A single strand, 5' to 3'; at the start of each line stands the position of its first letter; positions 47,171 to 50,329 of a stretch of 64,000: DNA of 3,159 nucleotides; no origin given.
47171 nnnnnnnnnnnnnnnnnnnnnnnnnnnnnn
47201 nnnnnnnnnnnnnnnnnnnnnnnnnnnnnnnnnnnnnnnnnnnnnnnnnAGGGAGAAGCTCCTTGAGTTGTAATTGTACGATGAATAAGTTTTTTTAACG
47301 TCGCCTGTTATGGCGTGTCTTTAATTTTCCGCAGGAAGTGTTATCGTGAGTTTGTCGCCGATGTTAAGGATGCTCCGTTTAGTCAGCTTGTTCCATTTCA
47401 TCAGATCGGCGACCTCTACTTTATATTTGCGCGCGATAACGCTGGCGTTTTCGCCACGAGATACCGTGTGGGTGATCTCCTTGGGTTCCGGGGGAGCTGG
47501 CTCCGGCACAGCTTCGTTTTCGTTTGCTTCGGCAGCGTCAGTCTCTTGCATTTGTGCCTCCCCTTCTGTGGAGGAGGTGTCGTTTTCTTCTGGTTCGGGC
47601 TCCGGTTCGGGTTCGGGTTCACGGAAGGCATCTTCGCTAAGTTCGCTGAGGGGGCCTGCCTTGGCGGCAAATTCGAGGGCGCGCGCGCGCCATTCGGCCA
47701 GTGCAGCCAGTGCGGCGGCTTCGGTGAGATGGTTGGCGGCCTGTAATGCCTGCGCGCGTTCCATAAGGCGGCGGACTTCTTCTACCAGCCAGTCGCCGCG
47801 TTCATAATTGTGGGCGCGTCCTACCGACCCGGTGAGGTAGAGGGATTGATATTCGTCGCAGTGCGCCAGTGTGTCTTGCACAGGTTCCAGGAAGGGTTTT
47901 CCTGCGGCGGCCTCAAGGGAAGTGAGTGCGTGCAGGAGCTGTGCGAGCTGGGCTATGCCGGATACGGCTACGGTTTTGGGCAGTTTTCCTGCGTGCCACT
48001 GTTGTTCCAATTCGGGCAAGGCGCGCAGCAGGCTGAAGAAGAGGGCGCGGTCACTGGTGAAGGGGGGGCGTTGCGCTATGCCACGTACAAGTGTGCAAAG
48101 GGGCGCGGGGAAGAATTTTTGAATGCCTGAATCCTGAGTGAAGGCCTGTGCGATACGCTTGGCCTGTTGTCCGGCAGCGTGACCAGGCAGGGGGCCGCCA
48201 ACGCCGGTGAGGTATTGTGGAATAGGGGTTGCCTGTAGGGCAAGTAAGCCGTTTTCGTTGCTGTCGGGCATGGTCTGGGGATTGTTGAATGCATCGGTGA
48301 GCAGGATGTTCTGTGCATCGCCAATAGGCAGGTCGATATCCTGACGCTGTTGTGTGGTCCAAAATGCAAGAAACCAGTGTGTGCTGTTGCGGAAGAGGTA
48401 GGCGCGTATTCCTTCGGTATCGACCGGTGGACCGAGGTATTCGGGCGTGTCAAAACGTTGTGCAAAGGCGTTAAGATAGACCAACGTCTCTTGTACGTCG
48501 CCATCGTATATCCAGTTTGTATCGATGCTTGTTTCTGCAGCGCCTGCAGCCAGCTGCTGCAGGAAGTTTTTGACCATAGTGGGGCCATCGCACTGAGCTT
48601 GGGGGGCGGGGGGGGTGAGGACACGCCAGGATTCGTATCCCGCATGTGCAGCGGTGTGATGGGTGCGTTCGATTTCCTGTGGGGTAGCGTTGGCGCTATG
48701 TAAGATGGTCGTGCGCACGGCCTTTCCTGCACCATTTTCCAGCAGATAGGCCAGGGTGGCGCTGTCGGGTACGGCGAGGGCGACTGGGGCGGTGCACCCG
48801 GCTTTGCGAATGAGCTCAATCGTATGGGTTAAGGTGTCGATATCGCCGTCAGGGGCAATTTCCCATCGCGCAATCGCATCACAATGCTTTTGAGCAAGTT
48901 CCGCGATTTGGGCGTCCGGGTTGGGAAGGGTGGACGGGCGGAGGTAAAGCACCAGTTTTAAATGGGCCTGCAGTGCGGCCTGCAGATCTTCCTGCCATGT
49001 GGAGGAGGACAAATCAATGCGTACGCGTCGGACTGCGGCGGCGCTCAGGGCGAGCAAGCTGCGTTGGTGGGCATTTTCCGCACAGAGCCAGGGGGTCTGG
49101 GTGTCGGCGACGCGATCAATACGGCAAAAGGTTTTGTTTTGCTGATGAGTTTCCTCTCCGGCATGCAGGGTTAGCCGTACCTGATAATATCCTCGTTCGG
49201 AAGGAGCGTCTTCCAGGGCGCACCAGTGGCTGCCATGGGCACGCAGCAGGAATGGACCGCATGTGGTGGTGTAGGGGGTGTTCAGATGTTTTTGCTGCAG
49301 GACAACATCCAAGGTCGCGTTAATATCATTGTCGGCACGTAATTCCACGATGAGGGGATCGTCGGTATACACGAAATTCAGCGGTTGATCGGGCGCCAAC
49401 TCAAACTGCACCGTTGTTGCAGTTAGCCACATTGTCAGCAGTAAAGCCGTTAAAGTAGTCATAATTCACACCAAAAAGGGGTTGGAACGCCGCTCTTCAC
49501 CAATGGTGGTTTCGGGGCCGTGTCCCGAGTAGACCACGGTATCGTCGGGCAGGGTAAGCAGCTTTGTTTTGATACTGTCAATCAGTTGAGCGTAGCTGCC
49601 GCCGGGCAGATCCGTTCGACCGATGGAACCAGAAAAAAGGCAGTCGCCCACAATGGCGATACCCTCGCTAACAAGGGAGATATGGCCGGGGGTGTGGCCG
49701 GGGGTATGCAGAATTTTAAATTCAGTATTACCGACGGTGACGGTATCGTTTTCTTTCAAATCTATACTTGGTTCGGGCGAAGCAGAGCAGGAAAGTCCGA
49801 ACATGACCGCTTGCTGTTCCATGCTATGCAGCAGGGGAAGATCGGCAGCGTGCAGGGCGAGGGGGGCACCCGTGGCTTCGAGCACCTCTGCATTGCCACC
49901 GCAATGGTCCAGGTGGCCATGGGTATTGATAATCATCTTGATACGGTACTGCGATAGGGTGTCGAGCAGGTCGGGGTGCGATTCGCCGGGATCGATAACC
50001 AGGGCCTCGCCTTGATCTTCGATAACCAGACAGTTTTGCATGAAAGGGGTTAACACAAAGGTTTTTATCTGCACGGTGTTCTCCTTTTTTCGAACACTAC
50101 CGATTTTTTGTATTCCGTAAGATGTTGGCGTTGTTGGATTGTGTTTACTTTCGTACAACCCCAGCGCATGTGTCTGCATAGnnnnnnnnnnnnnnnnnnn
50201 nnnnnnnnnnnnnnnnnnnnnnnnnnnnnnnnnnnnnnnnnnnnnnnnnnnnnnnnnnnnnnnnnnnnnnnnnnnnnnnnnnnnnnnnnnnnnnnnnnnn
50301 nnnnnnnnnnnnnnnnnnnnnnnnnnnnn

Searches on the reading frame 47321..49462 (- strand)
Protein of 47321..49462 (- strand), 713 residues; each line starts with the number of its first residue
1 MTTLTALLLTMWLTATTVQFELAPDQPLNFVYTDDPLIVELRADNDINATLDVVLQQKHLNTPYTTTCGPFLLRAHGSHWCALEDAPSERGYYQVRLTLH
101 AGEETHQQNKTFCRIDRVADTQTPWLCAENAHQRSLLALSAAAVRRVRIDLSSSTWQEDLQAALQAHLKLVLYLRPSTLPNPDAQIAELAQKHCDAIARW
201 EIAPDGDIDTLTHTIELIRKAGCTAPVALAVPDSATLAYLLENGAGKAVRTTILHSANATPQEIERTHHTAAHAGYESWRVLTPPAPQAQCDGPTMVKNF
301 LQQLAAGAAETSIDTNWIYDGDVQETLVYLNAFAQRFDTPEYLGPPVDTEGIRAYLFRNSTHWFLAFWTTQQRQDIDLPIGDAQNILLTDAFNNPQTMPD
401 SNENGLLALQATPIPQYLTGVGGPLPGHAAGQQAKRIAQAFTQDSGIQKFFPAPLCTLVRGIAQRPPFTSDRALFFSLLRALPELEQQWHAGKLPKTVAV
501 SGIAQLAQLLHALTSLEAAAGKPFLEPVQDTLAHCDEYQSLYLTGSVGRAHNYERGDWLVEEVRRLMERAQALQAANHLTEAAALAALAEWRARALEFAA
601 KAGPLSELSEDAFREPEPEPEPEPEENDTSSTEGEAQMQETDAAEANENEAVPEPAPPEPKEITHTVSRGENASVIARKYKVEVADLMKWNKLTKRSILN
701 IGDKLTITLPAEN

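Call 92: search_protein_families(library=pfam, proteins=[window:47321-49462:-], max_evalue=0.001)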
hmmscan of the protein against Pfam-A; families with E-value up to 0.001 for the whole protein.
window:47321-49462:- (713 aa): 1 family
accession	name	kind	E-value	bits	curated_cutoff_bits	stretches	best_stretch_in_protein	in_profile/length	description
PF01476.26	LysM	-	1.4e-09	38.1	20.9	1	665-708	1-43/43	LysM domain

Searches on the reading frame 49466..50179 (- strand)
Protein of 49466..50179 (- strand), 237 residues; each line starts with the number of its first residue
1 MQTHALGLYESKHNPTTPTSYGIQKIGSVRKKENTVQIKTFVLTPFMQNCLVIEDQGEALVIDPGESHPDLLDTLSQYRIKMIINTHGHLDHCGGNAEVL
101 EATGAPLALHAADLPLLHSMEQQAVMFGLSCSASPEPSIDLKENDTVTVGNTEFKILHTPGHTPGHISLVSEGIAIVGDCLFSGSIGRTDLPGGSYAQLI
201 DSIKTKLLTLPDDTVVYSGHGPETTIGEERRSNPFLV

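Call 92: search_protein_families(library=pfam, proteins=[window:49466-50179:-], max_evalue=0.001)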
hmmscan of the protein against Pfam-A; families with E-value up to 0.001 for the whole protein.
window:49466-50179:- (237 aa): 3 families
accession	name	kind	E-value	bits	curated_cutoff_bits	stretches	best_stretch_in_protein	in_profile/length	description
PF00753.33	Lactamase_B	-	4.9e-32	111.9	22.7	1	44-220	2-196/196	Metallo-beta-lactamase superfamily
PF12706.13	Lactamase_B_2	-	2.5e-05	24.4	27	1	61-160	4-109/200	Beta-lactamase superfamily domain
PF13483.12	Lactamase_B_3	-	0.00025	21.5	24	1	46-95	5-52/160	Beta-lactamase superfamily domain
